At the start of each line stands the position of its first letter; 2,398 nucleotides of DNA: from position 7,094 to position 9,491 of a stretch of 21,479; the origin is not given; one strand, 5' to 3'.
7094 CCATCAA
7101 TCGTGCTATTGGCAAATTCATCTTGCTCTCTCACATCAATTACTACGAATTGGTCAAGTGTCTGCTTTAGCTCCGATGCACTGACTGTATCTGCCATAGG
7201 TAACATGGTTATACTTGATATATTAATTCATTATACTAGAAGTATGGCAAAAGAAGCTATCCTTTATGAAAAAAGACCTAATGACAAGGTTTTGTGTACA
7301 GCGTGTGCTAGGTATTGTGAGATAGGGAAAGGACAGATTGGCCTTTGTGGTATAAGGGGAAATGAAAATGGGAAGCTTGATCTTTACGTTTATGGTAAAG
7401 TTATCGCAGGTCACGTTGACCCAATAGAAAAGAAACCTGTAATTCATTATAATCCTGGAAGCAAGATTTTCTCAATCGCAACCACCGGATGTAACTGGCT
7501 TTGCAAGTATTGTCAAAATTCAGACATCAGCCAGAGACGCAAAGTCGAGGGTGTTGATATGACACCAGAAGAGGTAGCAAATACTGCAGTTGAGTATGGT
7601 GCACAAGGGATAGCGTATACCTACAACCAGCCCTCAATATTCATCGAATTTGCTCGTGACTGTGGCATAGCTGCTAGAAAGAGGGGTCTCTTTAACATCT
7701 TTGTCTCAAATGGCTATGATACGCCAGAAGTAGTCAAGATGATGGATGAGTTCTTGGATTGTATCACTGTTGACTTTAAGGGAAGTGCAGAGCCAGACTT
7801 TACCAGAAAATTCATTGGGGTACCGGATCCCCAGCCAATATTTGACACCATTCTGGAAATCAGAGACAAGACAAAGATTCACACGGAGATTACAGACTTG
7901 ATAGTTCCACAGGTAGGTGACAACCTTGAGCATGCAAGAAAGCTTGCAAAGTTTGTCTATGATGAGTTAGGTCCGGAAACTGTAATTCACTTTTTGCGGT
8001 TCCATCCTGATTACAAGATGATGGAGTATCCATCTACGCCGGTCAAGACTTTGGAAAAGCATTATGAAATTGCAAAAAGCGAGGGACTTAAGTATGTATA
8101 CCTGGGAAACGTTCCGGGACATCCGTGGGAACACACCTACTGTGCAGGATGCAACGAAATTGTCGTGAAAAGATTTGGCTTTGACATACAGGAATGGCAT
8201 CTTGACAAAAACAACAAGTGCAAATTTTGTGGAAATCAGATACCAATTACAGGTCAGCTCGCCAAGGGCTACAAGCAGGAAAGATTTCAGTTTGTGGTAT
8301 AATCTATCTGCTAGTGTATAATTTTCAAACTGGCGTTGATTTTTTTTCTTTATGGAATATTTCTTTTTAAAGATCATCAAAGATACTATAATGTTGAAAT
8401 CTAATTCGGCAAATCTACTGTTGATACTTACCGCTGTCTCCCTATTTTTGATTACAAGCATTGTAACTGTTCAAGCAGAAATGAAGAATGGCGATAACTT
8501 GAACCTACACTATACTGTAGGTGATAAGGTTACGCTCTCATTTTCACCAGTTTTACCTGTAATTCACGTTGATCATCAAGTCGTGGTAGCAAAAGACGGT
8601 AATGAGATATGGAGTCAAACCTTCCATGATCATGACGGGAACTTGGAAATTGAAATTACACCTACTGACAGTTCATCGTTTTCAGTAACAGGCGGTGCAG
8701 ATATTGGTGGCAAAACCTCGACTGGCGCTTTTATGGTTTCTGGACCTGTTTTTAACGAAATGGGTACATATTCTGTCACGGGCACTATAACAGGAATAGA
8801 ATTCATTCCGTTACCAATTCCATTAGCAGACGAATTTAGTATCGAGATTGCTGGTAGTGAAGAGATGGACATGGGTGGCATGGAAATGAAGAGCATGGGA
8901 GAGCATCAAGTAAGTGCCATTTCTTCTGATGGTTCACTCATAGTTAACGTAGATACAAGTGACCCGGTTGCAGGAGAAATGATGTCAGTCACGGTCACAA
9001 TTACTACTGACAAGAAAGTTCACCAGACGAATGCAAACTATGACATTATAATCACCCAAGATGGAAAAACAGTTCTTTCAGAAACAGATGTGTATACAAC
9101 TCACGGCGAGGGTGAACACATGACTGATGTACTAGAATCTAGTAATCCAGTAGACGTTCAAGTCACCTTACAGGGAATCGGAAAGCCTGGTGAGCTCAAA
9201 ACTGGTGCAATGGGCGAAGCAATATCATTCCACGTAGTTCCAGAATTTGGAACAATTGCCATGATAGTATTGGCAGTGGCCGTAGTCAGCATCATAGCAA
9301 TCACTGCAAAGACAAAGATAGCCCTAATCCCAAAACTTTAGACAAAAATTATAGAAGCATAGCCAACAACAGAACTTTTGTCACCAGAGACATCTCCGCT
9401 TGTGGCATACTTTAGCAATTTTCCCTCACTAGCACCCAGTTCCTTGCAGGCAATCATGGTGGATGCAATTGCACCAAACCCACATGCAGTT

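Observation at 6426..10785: AmmeMemoRadiSam triad in a split layout, with an inserted PEFG-CTERM Met/His-rich secreted protein and a divergent rhodanese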

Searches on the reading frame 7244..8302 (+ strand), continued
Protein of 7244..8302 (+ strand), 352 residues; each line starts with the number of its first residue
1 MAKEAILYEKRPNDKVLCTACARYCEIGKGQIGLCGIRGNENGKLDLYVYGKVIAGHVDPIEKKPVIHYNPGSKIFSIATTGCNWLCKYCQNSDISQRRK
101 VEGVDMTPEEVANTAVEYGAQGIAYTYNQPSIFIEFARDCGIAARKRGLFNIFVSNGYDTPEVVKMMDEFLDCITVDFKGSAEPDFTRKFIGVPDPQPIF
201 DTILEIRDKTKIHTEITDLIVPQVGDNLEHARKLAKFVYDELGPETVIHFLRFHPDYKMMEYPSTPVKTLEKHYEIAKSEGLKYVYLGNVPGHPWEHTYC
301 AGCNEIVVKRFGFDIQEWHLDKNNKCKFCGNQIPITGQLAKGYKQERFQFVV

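Call 72: find_related_loci(query=A3, collection=metagenome_contigs, flank=5000)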
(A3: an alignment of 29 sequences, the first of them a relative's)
Query A3 (349 aa) in metagenome_contigs; peptide patterns used: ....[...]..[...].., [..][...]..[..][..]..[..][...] (x = any residue, [..] = any of these).
600 stretches matched a pattern (row limit reached: there are more); 599 encode a relative of the query (tblastn E <= 1e-3); the best 80 are kept; 80 distinct loci.
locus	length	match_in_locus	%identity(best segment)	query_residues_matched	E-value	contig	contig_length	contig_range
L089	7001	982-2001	61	2-341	1e-147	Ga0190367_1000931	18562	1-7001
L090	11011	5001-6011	60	3-339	3e-144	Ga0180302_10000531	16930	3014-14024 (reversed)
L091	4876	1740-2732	51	2-333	7e-118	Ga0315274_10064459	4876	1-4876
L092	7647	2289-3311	50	2-340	1e-112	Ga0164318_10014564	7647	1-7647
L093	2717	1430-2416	50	3-332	1e-115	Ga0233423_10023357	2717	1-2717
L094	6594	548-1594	51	2-345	2e-111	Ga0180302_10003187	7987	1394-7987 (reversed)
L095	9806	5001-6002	50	1-334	7e-111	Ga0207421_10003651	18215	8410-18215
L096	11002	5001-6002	51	3-336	5e-111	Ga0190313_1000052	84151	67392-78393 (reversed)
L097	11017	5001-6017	50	2-336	3e-109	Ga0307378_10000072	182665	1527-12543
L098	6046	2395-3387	50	2-332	2e-108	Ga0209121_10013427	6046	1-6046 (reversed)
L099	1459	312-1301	48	1-335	3e-117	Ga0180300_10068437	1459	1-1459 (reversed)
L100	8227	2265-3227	48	12-333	1e-108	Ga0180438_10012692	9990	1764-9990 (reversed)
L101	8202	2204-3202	48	1-334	9e-109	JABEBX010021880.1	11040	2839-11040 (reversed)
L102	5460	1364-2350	47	2-332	2e-108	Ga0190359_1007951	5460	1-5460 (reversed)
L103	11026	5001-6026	47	3-347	5e-108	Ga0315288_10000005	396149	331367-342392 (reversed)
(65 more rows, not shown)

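Call 76: search_protein_families(library=pfam, alignment_id=A4, max_evalue=0.0001)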
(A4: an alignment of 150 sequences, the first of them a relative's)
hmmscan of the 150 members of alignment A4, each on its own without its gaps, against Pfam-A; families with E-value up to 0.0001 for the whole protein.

A. member 1, L089:179-490:+ (103 aa): 1 family
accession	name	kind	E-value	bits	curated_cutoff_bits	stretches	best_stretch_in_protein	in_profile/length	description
PF04930.20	FUN14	-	9.9e-16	58.4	22.5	1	12-100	1-92/92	FUN14 family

B. families by the number of members that match (of 150 scanned): 158 families (the first 25 are shown)
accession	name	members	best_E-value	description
PF01871.22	AMMECR1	9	2.2e-50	AMMECR1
PF01875.22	Memo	6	1.2e-62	Memo-like protein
PF01564.23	Spermine_synth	5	2.2e-28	Spermine/spermidine synthase domain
PF08241.18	Methyltransf_11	5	1.4e-21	Methyltransferase domain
PF13649.12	Methyltransf_25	5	8.4e-19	Methyltransferase domain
PF13489.12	Methyltransf_23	4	8.8e-17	Methyltransferase domain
PF08242.18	Methyltransf_12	4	3.6e-11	Methyltransferase domain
PF13847.12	Methyltransf_31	4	7.3e-11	Methyltransferase domain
PF01209.24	Ubie_methyltran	4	1.1e-10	ubiE/COQ5 methyltransferase family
PF07021.18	MetW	4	1.8e-09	Methionine biosynthesis protein MetW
PF02769.27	AIRS_C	3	4.2e-24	AIR synthase related protein, C-terminal domain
PF00586.29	AIRS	3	8.8e-22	AIR synthase related protein, N-terminal domain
PF07963.17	N_methyl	3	2.8e-09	Prokaryotic N-terminal methylation motif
PF00920.27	ILVD_EDD_N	2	2.7e-140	Dihydroxy-acid/6-phosphogluconate dehydratase N-terminal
PF24877.1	ILV_EDD_C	2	4.1e-82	Dihydroxy-acid/6-phosphogluconate dehydratase C-terminal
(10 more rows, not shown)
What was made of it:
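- AMMECR1 (9 hits) and Memo (6 hits) are the most frequent families among 150 ORFs within 2 genes of amrS in diverse metagenomic loci (call 76).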

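Call 77: search_protein_families(library=pfam, proteins=[P0185, P0184, P0239, P0267], max_evalue=0.001)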
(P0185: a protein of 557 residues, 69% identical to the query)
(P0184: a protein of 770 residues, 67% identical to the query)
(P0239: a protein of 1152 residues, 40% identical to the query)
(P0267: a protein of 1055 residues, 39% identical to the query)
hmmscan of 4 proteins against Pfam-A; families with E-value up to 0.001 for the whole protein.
P0185 (557 aa): 2 families
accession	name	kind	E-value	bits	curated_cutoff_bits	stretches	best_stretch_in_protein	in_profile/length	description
PF14890.11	Intein_splicing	-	2.4e-13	50.6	35.8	1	150-289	37-153/155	Intein splicing domain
PF04055.27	Radical_SAM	-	6.3e-09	36.7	29.5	1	292-410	14-138/166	Radical SAM superfamily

P0184 (770 aa): 3 families
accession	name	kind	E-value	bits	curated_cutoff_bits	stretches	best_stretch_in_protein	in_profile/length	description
PF14890.11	Intein_splicing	-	9.8e-16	58.4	35.8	1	109-501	3-150/155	Intein splicing domain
PF04055.27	Radical_SAM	-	3.1e-12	47.4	29.5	1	507-643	14-154/166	Radical SAM superfamily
PF14528.11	LAGLIDADG_3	-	1.4e-09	38.5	22.5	1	368-427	2-64/82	LAGLIDADG-like domain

P0239 (1152 aa): 3 families
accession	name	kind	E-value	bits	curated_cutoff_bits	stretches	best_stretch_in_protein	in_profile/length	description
PF01875.22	Memo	-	8.8e-50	169.8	27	1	889-1149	2-268/269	Memo-like protein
PF01871.22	AMMECR1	-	7e-38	130.2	25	1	534-673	30-165/168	AMMECR1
PF04055.27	Radical_SAM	-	2.8e-17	63.8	29.5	1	97-248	4-162/166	Radical SAM superfamily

P0267 (1055 aa): 4 families
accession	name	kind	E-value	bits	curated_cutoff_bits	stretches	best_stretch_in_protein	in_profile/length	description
PF04055.27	Radical_SAM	-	6.6e-22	78.9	29.5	1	797-949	3-163/166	Radical SAM superfamily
PF12801.12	Fer4_5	-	3.8e-19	68.8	22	2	456-497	2-43/48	4Fe-4S binding domain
PF13386.12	DsbD_2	-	6e-17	62.6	24.9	1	9-209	3-197/199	Cytochrome C biogenesis protein transmembrane region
PF04205.19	FMN_bind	-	3e-10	41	22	1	286-367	1-76/77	FMN-binding domain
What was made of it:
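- On AmmeMemoRadiSam system: A natural triple fusion exists (call 77).
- Closest known: AmmeMemoRadiSam system. Same: The genes are clustered, as in many genomes, and the three domains are fused in some proteins (call 77).
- A natural single-chain fusion of rSAM, AMMECR1 and Memo exists (P0239, 1152 aa; call 77).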

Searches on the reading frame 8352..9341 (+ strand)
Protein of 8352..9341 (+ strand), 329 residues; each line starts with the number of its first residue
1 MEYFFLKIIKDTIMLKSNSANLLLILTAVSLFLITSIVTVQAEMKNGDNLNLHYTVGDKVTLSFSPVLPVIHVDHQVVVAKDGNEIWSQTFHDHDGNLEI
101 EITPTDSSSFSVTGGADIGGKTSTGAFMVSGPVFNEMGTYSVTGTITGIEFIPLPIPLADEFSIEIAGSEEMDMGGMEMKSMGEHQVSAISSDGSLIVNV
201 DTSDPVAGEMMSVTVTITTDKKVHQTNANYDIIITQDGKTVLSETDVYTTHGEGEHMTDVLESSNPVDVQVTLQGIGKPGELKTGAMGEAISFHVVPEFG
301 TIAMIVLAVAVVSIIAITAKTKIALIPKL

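Call 3: search_protein_families(library=ncbifam, proteins=[window:8352-9341:+], max_evalue=0.01)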
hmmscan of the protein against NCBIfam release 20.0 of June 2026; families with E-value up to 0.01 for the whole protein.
window:8352-9341:+ (329 aa): 1 family
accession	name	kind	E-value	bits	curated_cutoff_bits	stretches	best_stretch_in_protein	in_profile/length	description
TIGR04296.1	PEFG-CTERM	domain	2.7e-11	42.9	25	1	295-322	1-28/30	PEFG-CTERM sorting domain-containing protein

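Call 4: search_protein_families(library=pfam, proteins=[window:8352-9341:+], max_evalue=0.01)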
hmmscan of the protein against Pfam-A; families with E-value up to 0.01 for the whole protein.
window:8352-9341:+ (329 aa): 0 families

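Call 45: predict_structure(alignment_id=A1)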
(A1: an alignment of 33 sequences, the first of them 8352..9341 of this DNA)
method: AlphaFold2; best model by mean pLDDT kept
length: 329 residues; sequences in the alignment: 33
mean_pLDDT: 57.7   pTM: 0.39
mean pLDDT of the five models: 57.7, 56.5, 55.1, 54.8, 54.5
residues with pLDDT >= 90: 8; 70-90: 87; 50-70: 95; < 50: 139
segments of 3 or more residues with pLDDT < 50: 35-51, 154-195, 203-210, 218-226, 249-298, 325-329
pLDDT, mean of each block of 10 residues (from residue 1): 62 60 66 46 44 56 70 86 90 80 83 69 70 74 81 47 36 35 38 49 48 51 47 64 57 40 46 38 33 39 73 76 50
secondary structure, 60 per line:
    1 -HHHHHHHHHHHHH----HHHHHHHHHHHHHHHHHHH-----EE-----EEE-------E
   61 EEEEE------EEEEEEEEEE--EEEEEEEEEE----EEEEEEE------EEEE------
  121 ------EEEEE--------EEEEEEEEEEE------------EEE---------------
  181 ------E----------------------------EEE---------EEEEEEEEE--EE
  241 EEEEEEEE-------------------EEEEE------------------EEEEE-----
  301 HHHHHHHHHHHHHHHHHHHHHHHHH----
elements in order: H2-14 H19-37 E50-52 E60-65 E72-81 E84-93 E98-104 E111-114 E127-131 E140-150 E163-165 E216-218 E228-236 E239-248 E268-272 E291-295 H301-325
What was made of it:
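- Tried and rejected: Only domain A reached 70-90 (call 45).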

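Call 47: fold_search(model_id=the predicted structure, library=pdb)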
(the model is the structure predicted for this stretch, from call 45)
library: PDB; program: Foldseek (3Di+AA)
matches with E <= 10: 1176; with E <= 0.001: 0
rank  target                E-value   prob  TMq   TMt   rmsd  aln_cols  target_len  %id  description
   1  2a74_A                4.7e-03  0.51  0.16  0.10  30.1       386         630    8  Human Complement Component C3c (released 2005-09-27)
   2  5c14_A                5.5e-03  0.87  0.17  0.25  24.7       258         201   12  Crystal structure of PECAM-1 D1D2 domain (released 2016-01-06)
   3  3nms_A                6.7e-03  0.57  0.17  0.10  27.2       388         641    9  Staphylococcal Complement Inhibitor (SCIN) in complex with Human Complement C3c (released 2010-08-04)
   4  8dhe_A                9.0e-03  0.60  0.14  0.08  23.8       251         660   13  Tannerella forsythia beta-glucuronidase (mL1) (released 2023-05-17)
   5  3l3o_A                9.5e-03  0.51  0.17  0.10  27.2       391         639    9  Staphylococcal Complement Inhibitor (SCIN) in complex with Human Complement Component C3c (released 2010-08-04)
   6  8enu_G                1.2e-02  0.30  0.15  0.09  26.8       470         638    9  Structure of the C3bB proconvertase in complex with lufaxin (released 2023-08-09)
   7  8dhe_C                1.2e-02  0.63  0.16  0.09  22.2       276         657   12  Tannerella forsythia beta-glucuronidase (mL1) (released 2023-05-17)
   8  2ice_A                2.1e-02  0.30  0.17  0.10  29.8       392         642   10  CRIg bound to C3c (released 2006-11-07)
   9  2a74_D                3.8e-02  0.35  0.18  0.10  26.8       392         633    8  Human Complement Component C3c (released 2005-09-27)
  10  4es9_C                3.8e-02  0.21  0.15  0.16  27.4       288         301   10  Crystal Structure of the adhesin domain of Epf from Streptococcus pyogenes in P21 (released 2012-09-19)
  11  8eok_G                5.2e-02  0.23  0.17  0.10  28.3       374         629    7  Structure of the C3bB proconvertase in complex with lufaxin and factor Xa (released 2023-08-30)
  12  3lb6_D                5.2e-02  0.15  0.12  0.14  24.8       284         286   10  The structure of IL-13 in complex with IL-13Ralpha2 (released 2010-03-16)
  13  8ayh_C                5.4e-02  0.21  0.16  0.09  30.2       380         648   11  Structure of Complement C5 in Complex with small molecule inhibitor and CVF (released 2022-12-21)
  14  7sf2_A                5.4e-02  0.18  0.13  0.08  25.8       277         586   10  Crystal Structure of Beta-Galactosidase from Bacteroides cellulosilyticus (released 2021-11-03)
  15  5z1a                  5.7e-02  0.35  0.14  0.08  21.8       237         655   12  The crystal structure of Bacteroides fragilis beta-glucuronidase in complex with uronic isofagomine (released 2018-12-12)
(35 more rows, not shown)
